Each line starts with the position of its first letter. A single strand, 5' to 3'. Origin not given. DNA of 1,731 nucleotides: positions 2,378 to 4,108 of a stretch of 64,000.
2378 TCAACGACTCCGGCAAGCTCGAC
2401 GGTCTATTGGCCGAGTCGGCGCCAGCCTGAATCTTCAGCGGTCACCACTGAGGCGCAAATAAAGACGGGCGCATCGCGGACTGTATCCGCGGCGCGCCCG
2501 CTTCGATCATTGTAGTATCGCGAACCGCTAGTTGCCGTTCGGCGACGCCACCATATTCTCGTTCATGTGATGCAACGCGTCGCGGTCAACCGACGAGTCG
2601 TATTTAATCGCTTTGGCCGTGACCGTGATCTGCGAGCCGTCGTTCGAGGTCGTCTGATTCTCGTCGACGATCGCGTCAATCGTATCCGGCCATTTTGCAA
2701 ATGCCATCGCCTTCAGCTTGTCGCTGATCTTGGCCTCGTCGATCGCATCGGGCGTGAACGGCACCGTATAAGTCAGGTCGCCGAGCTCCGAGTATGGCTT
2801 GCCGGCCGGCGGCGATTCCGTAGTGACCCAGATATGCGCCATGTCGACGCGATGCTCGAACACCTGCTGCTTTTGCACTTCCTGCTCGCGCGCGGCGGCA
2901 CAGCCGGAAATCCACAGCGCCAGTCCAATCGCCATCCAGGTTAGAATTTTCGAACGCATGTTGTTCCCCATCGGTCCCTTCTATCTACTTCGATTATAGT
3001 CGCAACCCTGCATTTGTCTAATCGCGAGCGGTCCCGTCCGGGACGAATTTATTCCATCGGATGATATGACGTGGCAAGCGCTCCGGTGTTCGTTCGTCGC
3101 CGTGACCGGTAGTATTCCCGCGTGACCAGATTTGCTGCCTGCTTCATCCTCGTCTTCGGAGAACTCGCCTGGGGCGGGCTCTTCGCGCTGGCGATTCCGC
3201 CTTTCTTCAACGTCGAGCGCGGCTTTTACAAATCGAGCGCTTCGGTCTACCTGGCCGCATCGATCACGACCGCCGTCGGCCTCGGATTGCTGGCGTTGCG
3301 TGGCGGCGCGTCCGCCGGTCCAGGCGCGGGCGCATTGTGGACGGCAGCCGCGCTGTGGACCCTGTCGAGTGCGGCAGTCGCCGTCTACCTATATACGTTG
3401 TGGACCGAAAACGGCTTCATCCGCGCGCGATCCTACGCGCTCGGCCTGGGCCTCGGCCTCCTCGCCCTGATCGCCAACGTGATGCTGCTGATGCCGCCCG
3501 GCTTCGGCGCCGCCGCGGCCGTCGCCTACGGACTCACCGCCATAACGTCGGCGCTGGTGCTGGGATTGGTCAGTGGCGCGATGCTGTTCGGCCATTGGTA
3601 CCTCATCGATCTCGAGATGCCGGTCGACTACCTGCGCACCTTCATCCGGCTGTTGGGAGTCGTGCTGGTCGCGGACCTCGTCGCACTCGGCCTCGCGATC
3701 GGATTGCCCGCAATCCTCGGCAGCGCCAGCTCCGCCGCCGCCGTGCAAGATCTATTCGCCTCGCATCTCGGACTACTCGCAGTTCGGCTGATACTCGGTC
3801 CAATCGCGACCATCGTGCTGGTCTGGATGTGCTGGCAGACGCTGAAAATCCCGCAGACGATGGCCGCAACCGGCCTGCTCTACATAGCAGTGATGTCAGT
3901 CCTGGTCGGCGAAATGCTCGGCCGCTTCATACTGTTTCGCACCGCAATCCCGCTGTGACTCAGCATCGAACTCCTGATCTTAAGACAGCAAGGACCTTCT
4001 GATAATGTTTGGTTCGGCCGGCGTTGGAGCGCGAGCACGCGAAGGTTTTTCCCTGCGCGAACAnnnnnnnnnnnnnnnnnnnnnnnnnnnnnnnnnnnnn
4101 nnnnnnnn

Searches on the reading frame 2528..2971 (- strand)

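Call 6: search_protein_families(library=pfam, proteins=[window:2528-2971:-], max_evalue=0.1)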
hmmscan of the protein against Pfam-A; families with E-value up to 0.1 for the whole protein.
window:2528-2971:- (147 aa): 0 families

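Call 7: search_protein_families(library=ncbifam, proteins=[window:2528-2971:-], max_evalue=0.1)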
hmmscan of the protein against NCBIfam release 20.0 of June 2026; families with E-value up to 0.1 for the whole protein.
window:2528-2971:- (147 aa): 1 family
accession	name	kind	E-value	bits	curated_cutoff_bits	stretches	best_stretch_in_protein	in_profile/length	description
NF007390.0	PRK09915.1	equivalog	0.096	11.4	597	1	3-65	3-66/488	MdtP family multidrug efflux transporter outer membrane subunit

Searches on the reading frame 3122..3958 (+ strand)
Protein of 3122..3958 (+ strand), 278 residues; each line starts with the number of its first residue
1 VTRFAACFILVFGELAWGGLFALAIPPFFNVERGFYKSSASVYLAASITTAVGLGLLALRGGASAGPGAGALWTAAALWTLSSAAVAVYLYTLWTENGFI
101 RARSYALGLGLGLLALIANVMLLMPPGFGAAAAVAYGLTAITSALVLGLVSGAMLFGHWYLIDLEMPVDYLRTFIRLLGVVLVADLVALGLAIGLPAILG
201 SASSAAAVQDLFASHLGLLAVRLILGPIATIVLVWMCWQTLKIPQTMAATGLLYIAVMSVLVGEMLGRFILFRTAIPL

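Call 6: search_protein_families(library=pfam, proteins=[window:3122-3958:+], max_evalue=0.1)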
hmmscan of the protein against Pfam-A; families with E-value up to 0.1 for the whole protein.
window:3122-3958:+ (278 aa): 0 families

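Call 7: search_protein_families(library=ncbifam, proteins=[window:3122-3958:+], max_evalue=0.1)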
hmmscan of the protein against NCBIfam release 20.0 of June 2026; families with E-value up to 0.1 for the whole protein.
window:3122-3958:+ (278 aa): 0 families

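Call 94: list_cluster_members(proteins=[P0001, P0002, P0042, P0033, window:3122-3958:+])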
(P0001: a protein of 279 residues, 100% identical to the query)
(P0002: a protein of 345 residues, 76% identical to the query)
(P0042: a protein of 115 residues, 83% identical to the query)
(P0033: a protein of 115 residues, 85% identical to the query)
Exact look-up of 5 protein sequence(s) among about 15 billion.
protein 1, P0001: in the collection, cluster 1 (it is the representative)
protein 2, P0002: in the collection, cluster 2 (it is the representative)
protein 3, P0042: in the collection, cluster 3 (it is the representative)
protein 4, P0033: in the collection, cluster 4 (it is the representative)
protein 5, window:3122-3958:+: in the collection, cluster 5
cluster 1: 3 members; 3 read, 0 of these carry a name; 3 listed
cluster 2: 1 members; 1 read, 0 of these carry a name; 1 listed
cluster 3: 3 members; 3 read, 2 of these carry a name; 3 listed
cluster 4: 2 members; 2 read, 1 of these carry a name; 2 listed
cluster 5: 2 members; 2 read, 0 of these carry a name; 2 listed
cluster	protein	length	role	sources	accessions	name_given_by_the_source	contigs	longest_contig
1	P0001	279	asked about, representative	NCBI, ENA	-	-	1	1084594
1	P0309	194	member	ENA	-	-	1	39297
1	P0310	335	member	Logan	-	-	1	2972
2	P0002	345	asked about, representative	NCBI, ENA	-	-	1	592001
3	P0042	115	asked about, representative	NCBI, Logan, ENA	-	-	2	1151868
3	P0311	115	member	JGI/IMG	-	predicted HicB family RNase H-like nuclease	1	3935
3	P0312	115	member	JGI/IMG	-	predicted HicB family RNase H-like nuclease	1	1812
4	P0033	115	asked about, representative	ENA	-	-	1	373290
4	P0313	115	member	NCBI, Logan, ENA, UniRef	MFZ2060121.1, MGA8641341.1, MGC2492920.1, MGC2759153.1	MAG: type II toxin-antitoxin system HicB family antitoxin [Candidatus Binatus sp.] | toxin-antitoxin system HicB family antitoxin n=1 Tax=Candidatus Binatus sp. TaxID=2811406 ...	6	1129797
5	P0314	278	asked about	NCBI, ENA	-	-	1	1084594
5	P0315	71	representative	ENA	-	-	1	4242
